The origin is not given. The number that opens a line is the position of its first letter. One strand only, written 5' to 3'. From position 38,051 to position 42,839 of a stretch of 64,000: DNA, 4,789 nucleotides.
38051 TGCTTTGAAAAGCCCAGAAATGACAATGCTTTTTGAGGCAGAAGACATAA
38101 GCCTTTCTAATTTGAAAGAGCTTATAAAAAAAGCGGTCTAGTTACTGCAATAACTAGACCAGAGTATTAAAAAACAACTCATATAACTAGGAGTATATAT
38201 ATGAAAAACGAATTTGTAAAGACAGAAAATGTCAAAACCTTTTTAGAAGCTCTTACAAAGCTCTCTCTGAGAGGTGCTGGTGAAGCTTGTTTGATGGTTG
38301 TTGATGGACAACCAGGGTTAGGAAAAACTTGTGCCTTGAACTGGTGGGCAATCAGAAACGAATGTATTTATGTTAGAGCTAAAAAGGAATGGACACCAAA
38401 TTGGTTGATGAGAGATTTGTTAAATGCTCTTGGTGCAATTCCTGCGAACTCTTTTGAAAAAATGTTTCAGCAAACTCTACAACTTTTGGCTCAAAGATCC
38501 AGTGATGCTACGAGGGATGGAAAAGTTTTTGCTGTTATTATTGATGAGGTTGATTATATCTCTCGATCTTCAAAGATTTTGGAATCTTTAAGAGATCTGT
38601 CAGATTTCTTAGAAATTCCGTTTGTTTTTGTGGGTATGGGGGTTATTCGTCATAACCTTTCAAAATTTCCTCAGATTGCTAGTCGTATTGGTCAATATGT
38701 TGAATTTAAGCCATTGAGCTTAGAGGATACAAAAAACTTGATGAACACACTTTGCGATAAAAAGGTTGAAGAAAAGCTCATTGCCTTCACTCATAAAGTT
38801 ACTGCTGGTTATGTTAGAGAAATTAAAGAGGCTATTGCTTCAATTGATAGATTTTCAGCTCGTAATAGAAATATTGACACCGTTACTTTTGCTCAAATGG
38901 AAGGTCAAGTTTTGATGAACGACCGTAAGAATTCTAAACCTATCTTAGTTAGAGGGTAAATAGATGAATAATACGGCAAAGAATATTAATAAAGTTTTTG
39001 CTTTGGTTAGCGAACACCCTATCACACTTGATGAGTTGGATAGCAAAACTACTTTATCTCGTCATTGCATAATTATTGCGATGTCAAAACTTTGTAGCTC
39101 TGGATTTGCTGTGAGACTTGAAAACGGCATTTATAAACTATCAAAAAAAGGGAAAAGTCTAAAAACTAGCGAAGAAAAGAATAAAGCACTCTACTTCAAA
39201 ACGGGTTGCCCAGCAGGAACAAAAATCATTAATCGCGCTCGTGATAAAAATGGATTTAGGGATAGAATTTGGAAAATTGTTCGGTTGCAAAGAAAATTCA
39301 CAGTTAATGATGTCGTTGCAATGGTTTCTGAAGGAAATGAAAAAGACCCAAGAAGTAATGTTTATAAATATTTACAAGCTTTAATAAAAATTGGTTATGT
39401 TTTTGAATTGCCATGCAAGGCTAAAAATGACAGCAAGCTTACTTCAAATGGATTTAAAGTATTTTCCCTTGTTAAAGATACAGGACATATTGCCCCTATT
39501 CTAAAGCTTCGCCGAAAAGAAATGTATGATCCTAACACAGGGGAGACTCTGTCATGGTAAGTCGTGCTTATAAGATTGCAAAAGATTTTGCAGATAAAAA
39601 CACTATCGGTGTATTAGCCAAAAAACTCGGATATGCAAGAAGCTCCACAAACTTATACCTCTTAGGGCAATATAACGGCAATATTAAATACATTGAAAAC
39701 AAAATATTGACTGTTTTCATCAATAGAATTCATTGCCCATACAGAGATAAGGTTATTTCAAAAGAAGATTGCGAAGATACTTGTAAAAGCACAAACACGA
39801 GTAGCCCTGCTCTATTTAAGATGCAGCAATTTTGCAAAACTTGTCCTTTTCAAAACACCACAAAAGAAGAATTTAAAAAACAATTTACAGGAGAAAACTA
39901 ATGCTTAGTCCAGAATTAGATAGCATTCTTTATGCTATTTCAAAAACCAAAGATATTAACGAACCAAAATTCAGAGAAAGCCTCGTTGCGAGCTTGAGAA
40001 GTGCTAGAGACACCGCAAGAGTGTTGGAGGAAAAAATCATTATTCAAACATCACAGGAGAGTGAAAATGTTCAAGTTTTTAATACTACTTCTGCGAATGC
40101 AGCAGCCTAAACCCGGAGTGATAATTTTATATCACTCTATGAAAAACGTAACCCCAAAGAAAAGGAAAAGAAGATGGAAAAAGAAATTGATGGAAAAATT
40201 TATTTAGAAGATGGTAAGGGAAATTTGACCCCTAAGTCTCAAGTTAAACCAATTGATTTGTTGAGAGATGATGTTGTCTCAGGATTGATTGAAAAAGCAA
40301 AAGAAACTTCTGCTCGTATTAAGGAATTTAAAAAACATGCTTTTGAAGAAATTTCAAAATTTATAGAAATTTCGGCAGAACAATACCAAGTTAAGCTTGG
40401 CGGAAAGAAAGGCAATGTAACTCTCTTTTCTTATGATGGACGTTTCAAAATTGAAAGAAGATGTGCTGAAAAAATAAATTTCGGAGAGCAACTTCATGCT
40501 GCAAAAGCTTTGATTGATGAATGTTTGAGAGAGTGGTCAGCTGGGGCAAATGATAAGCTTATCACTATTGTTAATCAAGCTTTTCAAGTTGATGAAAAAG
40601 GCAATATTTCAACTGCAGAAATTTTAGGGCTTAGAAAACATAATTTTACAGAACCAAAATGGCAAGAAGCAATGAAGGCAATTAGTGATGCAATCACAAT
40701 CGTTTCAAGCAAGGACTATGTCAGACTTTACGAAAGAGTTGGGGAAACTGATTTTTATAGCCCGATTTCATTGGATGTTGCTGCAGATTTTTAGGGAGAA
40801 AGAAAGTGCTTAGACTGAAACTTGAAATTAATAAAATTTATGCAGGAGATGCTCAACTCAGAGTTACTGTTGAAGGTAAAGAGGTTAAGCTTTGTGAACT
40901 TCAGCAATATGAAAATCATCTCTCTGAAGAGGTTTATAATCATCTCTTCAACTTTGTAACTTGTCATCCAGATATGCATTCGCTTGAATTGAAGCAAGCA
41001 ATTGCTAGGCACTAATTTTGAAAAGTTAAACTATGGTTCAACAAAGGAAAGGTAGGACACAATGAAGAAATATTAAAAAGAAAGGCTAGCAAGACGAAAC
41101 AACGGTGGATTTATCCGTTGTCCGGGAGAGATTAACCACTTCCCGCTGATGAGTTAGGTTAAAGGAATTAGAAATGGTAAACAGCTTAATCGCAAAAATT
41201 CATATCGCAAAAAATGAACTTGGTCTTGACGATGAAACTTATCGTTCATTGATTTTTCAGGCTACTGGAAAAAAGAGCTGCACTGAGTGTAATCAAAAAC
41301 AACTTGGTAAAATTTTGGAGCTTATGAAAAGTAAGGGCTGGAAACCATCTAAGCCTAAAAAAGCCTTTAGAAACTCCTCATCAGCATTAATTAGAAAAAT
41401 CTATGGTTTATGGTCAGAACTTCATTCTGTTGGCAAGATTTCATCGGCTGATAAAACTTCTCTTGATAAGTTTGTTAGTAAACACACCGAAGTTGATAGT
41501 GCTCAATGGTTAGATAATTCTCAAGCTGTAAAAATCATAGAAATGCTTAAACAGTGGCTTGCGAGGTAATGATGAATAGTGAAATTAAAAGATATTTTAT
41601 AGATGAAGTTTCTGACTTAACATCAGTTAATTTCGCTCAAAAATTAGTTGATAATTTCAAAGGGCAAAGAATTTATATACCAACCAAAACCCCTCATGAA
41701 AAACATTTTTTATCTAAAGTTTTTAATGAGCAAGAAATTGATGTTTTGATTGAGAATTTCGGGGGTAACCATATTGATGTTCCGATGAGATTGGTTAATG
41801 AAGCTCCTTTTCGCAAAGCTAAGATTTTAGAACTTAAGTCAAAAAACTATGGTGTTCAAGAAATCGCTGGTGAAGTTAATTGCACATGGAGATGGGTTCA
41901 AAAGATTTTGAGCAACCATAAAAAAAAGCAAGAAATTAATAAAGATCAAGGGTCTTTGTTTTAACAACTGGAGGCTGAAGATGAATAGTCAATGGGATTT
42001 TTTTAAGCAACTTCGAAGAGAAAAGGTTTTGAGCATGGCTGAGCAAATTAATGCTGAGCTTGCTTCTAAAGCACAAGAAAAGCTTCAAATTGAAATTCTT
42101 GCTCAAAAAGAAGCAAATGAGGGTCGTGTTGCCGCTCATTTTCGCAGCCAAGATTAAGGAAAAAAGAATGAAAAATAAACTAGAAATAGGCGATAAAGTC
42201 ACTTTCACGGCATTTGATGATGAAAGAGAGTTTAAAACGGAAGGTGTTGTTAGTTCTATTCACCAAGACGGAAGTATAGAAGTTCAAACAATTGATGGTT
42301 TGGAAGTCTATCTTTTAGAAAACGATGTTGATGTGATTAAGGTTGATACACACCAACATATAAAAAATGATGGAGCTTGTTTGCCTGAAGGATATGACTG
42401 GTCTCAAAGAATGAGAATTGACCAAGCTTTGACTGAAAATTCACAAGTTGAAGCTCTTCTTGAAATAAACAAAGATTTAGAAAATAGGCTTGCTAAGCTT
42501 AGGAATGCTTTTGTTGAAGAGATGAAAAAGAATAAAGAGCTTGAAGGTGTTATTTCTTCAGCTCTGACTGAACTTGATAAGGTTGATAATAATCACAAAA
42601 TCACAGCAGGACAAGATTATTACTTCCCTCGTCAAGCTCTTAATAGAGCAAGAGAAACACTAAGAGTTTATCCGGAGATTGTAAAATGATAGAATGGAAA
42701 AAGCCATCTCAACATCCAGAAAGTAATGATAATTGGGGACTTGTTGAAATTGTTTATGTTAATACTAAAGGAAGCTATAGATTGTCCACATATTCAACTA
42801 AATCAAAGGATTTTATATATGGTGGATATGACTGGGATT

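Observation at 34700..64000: Near-complete Mu-like transposable prophage whose right end lies outside the window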

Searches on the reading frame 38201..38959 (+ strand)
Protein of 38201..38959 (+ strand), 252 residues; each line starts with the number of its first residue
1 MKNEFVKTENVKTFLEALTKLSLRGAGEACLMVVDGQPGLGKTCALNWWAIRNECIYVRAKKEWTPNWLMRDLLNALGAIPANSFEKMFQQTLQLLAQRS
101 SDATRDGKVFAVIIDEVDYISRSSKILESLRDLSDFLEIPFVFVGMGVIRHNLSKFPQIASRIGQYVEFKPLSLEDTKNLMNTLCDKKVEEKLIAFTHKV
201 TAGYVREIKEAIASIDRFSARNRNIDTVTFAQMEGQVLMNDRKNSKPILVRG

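Call 3: search_protein_families(library=pfam, proteins=[window:38201-38959:+], max_evalue=0.01)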
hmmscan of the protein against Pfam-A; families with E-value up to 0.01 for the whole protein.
window:38201-38959:+ (252 aa): 3 families
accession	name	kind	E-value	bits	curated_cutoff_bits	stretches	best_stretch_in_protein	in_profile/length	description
PF13401.12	AAA_22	-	2.2e-13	51.1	27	1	31-151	7-128/130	AAA domain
PF05621.17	TniB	-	6e-08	32.8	22.4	1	54-164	71-180/189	Bacterial TniB protein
PF13191.12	AAA_16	-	0.0083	17.1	32.6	0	26-133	21-158/167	AAA ATPase domain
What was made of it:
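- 38201..38959 (+): B-like AAA+ transposition ATPase (TniB/AAA_22 type), 252 aa. Pfam AAA_22 2e-13, TniB 6e-8 (call 3).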

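Call 66: search_dna_similar(query=window:38201-38959:+, collection=phages, mode=protein, max_rows=15, max_evalue=0.001)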
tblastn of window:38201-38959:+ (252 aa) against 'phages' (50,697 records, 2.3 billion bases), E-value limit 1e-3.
Records with a match: 15; places in all: 15; records where one place covers at least 80% of the query: 12.
Best place of each record, by identity: <60% 15.
By first word of the organism name: Rhodobacter 3; Rhizobium 2; Pseudoalteromonas 2; Rhodovulum 2; Listeria 2; Shewanella 1; Staphylococcus 1; Thiobacimonas 1; Enterococcus 1.
By host as written in the record: Rhizobium radiobacter P007 2; Rhodobacter capsulatus SB1003 2; Pseudoalteromonas sp. str. H100 2; Rhodovulum sp. P5 2; Listeria monocytogenes 2; Rhodobacter capsulatus YW1 1; Shewanella sp. M16 1; Staphylococcus aureus NAS_AN_102 1; and 2 more.
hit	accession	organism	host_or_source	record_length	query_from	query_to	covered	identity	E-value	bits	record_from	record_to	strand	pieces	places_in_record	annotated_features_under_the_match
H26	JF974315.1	Rhizobium phage RR1-B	Rhizobium radiobacter P007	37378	1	250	99%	48.2%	2e-69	236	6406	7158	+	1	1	hypothetical protein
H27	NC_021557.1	Rhizobium phage RR1-B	Rhizobium radiobacter P007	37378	1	250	99%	48.2%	2e-69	236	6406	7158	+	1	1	DNA transposition protein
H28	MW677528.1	Rhodobacter phage RcWaterboi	Rhodobacter capsulatus YW1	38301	1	250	99%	41.9%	3e-57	202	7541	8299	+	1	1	14: transposition protein B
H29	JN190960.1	Rhodobacter phage RcapMu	Rhodobacter capsulatus SB1003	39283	1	250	99%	41.5%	1e-58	206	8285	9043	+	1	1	transposition protein B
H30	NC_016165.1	Rhodobacter phage RcapMu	Rhodobacter capsulatus SB1003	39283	1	250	99%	41.5%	1e-58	206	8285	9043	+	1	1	DNA transposition protein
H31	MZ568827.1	Shewanella phage vB_SspS_MuM16-1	Shewanella sp. M16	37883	1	230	91%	29.8%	6e-22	100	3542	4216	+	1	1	replication initiation ATPase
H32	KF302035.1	Pseudoalteromonas phage HS6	Pseudoalteromonas sp. str. H100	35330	1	222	88%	28.1%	2e-21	99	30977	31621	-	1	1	record has no annotation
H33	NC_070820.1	Pseudoalteromonas phage HS6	Pseudoalteromonas sp. str. H100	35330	1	222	88%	28.1%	2e-21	99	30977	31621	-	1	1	ATP-binding protein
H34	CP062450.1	Staphylococcus phage ECel-2020c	Staphylococcus aureus NAS_AN_102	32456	2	217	86%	27.2%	3e-7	57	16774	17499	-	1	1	record has no annotation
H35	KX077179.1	Rhodovulum phage vB_RhkS_P1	Rhodovulum sp. P5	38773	1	209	83%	23.9%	7e-9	62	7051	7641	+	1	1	mobile element protein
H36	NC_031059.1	Rhodovulum phage vB_RhkS_P1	Rhodovulum sp. P5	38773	1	209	83%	23.9%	7e-9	62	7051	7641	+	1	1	DNA transposition protein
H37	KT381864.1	Thiobacimonas phage vB_ThpS-P1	Thiobacimonas profunda JLT2016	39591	1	219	87%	21.4%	3e-8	60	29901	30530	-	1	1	hypothetical protein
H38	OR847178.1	Listeria phage LM 4-11-1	Listeria monocytogenes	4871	112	235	49%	33.1%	9e-8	58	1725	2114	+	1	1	record has no annotation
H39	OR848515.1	Listeria phage LM 4-14-1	Listeria monocytogenes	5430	112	235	49%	33.1%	9e-8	58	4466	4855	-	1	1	record has no annotation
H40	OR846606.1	Enterococcus phage Efs 1-1-1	Enterococcus faecalis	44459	112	181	28%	38.6%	2e-5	51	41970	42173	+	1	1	record has no annotation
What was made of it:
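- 38201..38959 (+): 48% identical to the RR1-B and 42% to the RcapMu 'transposition protein B' (call 66).
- On Mu-like transposable phages (saltoviruses): 42-48% identical to annotated transposition protein B of RcapMu and RR1-B (call 66).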

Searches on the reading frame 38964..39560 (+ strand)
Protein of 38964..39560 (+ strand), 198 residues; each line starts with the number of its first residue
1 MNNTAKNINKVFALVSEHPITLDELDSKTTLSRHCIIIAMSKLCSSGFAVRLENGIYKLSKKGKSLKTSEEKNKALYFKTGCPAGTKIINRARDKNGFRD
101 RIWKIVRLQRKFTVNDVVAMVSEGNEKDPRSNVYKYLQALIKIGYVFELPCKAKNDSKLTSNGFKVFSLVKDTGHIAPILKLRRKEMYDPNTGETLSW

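Call 3: search_protein_families(library=pfam, proteins=[window:38964-39560:+], max_evalue=0.01)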
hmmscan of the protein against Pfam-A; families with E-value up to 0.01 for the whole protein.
window:38964-39560:+ (198 aa): 1 family
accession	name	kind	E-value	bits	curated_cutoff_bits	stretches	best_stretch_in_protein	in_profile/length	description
PF01978.25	TrmB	-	8.2e-05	22.8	25.6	0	129-147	35-53/68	Sugar-specific transcriptional regulator TrmB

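Call 36: search_protein_families(library=phrogs, proteins=[window:38964-39560:+], max_evalue=0.001)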
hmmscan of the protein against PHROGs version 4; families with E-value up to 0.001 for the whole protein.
window:38964-39560:+ (198 aa): 2 families
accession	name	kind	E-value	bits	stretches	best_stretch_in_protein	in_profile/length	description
phrog_2030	-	transcription regulation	8.9e-24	85.3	1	17-195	27-189/202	transcriptional regulator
phrog_6336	-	unknown function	0.0004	21.7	0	110-146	27-59/81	-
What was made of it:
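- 38964..39560 (+): Tandem winged-helix protein, 198 aa. Candidate regulator or target selector; function unproven. phrog_2030 (call 36).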

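Call 44: search_protein_families(library=padloc, proteins=[window:38964-39560:+], max_evalue=0.01)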
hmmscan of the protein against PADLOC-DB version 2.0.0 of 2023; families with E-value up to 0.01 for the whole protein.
window:38964-39560:+ (198 aa): 2 families
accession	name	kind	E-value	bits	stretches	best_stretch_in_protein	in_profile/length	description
PDLC02236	AbiEi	-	1.3e-05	23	1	16-69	12-64/207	AbiEi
PDLC02235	AbiEi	-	0.0017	16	0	26-77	29-80/240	AbiEi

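Call 65: search_dna_similar(query=window:38964-39560:+, collection=phages, mode=protein, max_rows=15, max_evalue=0.001)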
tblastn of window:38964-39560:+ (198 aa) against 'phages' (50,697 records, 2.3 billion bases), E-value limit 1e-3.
Records with a match: 5; places in all: 5; records where one place covers at least 80% of the query: 2.
Best place of each record, by identity: <60% 5.
By first word of the organism name: Rhodobacter 3; Rhizobium 2.
By host as written in the record: Rhizobium radiobacter P007 2; Rhodobacter capsulatus SB1003 2; Rhodobacter capsulatus YW1 1.
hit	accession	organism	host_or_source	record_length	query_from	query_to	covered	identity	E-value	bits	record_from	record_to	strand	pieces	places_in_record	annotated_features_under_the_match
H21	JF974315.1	Rhizobium phage RR1-B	Rhizobium radiobacter P007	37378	2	196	98%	27.0%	1e-10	66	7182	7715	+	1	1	hypothetical protein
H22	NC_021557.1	Rhizobium phage RR1-B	Rhizobium radiobacter P007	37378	2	196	98%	27.0%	1e-10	66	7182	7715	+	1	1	transcriptional regulator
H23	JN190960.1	Rhodobacter phage RcapMu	Rhodobacter capsulatus SB1003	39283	84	196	57%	39.8%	5e-16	81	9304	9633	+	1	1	TroR domain transcriptional regulator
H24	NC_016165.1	Rhodobacter phage RcapMu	Rhodobacter capsulatus SB1003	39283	84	196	57%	39.8%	5e-16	81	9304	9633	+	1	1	transcriptional regulator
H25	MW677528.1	Rhodobacter phage RcWaterboi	Rhodobacter capsulatus YW1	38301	94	194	51%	40.6%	2e-14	77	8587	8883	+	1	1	15: helix-turn-helix DNA binding domain protein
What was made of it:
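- The A-B-winged-helix module is shared with RcapMu and RR1-B, whose lysogenic site preference I could not check (calls 65, 66).
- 38964..39560 (+): Homologues in RR1-B and RcapMu (call 65).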

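Call 78: find_homologous_proteins(query=window:38964-39560:+, max_evalue=0.00001)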
Query window:38964-39560:+ (198 aa): 12 proteins with E <= 0.00001 among 104 candidates.
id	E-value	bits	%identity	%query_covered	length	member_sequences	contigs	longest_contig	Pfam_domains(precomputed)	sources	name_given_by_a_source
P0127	6.6e-127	438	100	100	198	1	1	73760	-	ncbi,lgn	ncbi:MAG: hypothetical protein ACK5N8_02125 [Alphaproteobacteria bacterium]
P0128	3.3e-50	188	49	98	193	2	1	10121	-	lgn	-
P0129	5.2e-50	188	49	100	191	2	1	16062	-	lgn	-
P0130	2.1e-46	176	47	98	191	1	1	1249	-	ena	-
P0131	3.0e-45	172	47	99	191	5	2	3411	-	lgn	-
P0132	3.1e-45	172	46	99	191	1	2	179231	-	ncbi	-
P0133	2.5e-42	163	43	99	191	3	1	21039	-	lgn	-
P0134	3.7e-42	162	45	99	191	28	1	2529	-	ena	-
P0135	1.1e-41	161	43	100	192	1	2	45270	-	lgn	-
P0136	2.4e-41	159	43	99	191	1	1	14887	-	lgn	-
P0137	2.2e-22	98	37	88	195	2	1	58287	-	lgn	-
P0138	1.0e-20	92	35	80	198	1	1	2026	-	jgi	jgi:predicted transcriptional regulator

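Call 84: predict_structure(alignment_id=A5)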
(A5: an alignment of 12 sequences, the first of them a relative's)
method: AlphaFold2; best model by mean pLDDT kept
length: 198 residues; sequences in the alignment: 12
mean_pLDDT: 80.9   pTM: 0.49
mean pLDDT of the five models: 80.9, 79.0, 79.0, 79.0, 78.2
residues with pLDDT >= 90: 66; 70-90: 89; 50-70: 27; < 50: 16
segments of 3 or more residues with pLDDT < 50: 73-75, 81-92
pLDDT, mean of each block of 10 residues (from residue 1): 74 89 90 89 87 88 78 53 42 70 92 90 82 93 92 59 80 91 90 89
secondary structure, 60 per line:
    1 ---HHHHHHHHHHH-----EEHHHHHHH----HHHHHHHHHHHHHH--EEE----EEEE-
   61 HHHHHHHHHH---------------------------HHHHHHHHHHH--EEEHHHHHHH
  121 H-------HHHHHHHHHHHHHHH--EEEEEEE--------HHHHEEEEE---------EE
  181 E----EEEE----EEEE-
elements in order: H4-14 H22-28 H33-46 E49-51 E56-59 H61-70 H98-108 E111-113 H114-121 H129-143 E146-152 H161-164 E165-169 E179-181 E186-189 E194-197
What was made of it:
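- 38964..39560 (+): AF2 model with pLDDT 81 shows two wH domains (call 84).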

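Call 86: fold_search(model_id=the predicted structure, library=pdb)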
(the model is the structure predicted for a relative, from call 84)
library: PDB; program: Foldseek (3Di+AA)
matches with E <= 10: 1762; with E <= 0.001: 1
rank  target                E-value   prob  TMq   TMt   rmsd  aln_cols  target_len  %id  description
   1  7wze_A                6.0e-04  1.00  0.29  0.36  15.0       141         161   13  Structure of Transcriptional regulator from Bacillus subtilis (strain 168) (released 2022-04-20)
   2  9efq_J                1.1e-03  0.99  0.28  0.14  13.1       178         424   12  Cryo-EM structure of COP9 signalosome precatalytic state with neddylated cullin-2 (released 2025-12-03)
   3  8iue_P                1.1e-03  0.99  0.26  0.17  15.2       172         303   14  RNA polymerase III pre-initiation complex melting complex 1 (released 2023-05-24)
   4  7a6h_O                2.1e-03  0.82  0.23  0.11  22.4       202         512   12  Cryo-EM structure of human apo RNA Polymerase III (released 2021-02-03)
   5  2pjp_A                2.6e-03  1.00  0.28  0.44  16.4       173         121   11  Structure of the mRNA-binding domain of elongation factor SelB from E.coli in complex with SECIS RNA (released 2007-10-30)
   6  1mkm_A                2.6e-03  0.96  0.30  0.24  18.5       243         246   11  CRYSTAL STRUCTURE OF THE THERMOTOGA MARITIMA ICLR (released 2002-09-11)
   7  2g7u_C                2.9e-03  0.87  0.26  0.21  22.1       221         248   14  2.3 A structure of putative catechol degradative operon regulator from Rhodococcus sp. RHA1 (released 2006-04-04)
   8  7d58_O                3.3e-03  0.93  0.27  0.12  20.0       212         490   13  cryo-EM structure of human RNA polymerase III in elongating state (released 2021-02-17)
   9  3vb2_B                3.5e-03  1.00  0.28  0.40   3.8        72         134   21  Crystal Structure of the Reduced Form of MarR from E.coli (released 2013-01-30)
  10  7z1o_O                3.5e-03  0.95  0.27  0.10  14.2       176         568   12  Structure of yeast RNA Polymerase III PTC + NTPs (released 2022-08-31)
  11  9efm_J                3.8e-03  0.93  0.26  0.16  13.2       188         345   15  Cryo-EM structure of COP9 signalosome precatalytic state with neddylated cullin-1 (released 2025-12-03)
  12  7z1l_O                4.3e-03  0.96  0.27  0.10  14.0       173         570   15  Structure of yeast RNA Polymerase III Pre-Termination Complex (PTC) (released 2022-08-31)
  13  3bz6                  4.5e-03  0.95  0.28  0.32  19.6       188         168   13  Crystal structure of a conserved protein of unknown function from Pseudomonas syringae pv. tomato str. DC3000 (released 2008-02-05)
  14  7dn3_O                4.5e-03  0.85  0.25  0.13  21.9       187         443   13  Structure of Human RNA Polymerase III elongation complex (released 2021-03-17)
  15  4rs8_A                5.2e-03  1.00  0.28  0.60   4.0        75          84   23  Apo structure of novel pNOB8 plasmid centromere binding protein (released 2015-09-16)
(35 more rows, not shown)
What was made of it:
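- On Tn7-like / Tn5053-like targeted transposons: The protein after B is a generic tandem winged helix (calls 84, 86).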

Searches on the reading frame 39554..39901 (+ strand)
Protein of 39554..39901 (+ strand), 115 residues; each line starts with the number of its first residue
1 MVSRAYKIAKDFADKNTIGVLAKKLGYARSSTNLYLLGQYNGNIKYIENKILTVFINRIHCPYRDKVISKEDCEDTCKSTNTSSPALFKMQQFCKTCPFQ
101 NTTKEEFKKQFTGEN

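Call 3: search_protein_families(library=pfam, proteins=[window:39554-39901:+], max_evalue=0.01)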
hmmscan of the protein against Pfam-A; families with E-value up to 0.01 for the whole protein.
window:39554-39901:+ (115 aa): 0 families

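Call 36: search_protein_families(library=phrogs, proteins=[window:39554-39901:+], max_evalue=0.001)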
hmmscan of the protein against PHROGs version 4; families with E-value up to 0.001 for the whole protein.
window:39554-39901:+ (115 aa): 2 families
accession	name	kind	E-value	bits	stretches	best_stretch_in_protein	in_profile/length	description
phrog_2119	-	unknown function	1.6e-14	55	1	14-105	25-116/119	-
phrog_23446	-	unknown function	0.0007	20.6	1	14-104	13-104/186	-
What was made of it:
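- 39554..39901 (+): 115-aa Cys-rich early protein. phrog_2119 1.6e-14, function unknown (call 36).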

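Call 44: search_protein_families(library=padloc, proteins=[window:39554-39901:+], max_evalue=0.01)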
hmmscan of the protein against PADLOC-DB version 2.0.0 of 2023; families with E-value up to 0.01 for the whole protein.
window:39554-39901:+ (115 aa): 0 families

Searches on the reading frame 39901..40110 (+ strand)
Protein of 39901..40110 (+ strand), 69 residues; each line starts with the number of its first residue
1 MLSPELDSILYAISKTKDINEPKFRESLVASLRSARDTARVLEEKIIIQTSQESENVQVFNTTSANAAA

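Call 43: search_protein_families(library=pfam, proteins=[window:39901-40110:+], max_evalue=1)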
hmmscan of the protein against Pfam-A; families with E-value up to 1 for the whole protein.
window:39901-40110:+ (69 aa): 1 family
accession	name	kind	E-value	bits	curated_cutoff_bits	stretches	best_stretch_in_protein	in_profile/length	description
PF08529.16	NusA_N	-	0.045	14.4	23.8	1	5-62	1-58/119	NusA N-terminal domain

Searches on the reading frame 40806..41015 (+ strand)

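Call 43: search_protein_families(library=pfam, proteins=[window:40806-41015:+], max_evalue=1)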
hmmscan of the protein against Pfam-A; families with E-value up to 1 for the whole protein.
window:40806-41015:+ (69 aa): 1 family
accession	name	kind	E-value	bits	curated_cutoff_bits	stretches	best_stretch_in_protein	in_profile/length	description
PF09034.15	TRADD_N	-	0.049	14.1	25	1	6-57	9-63/112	TRADD, N-terminal domain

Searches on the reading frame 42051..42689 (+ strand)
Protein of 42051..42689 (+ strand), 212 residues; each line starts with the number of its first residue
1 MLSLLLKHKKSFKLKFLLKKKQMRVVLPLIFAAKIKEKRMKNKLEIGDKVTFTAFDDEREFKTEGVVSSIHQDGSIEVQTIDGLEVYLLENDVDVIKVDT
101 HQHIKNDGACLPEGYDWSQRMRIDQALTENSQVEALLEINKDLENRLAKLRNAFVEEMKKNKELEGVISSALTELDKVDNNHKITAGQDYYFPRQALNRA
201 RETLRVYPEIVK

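Call 3: search_protein_families(library=pfam, proteins=[window:42051-42689:+], max_evalue=0.01)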
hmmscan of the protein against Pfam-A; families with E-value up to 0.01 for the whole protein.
window:42051-42689:+ (212 aa): 0 families

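Call 36: search_protein_families(library=phrogs, proteins=[window:42168-42689:+], max_evalue=0.001)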
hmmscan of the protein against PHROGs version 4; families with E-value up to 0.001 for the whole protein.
window:42168-42689:+ (173 aa): 0 families

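Call 43: search_protein_families(library=pfam, proteins=[window:42168-42689:+], max_evalue=1)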
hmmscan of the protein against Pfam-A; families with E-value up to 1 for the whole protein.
window:42168-42689:+ (173 aa): 3 families
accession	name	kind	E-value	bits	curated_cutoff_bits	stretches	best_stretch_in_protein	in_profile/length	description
PF10828.13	DUF2570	-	0.011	16.2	26.6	1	76-137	17-82/108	Protein of unknown function (DUF2570)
PF21866.1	DUF6915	-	0.075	13.6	27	1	32-86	46-100/102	Domain of unknown function (DUF6915)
PF18346.7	SH3_15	-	0.22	12.3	24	0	22-41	34-53/67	Mind bomb SH3 repeat domain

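Call 44: search_protein_families(library=padloc, proteins=[window:42168-42689:+], max_evalue=0.01)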
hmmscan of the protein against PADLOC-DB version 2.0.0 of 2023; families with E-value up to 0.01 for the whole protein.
window:42168-42689:+ (173 aa): 1 family
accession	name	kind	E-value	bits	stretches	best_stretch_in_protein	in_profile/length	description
PDLC02711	PbeC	-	0.00049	16.7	1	42-145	132-228/646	PbeC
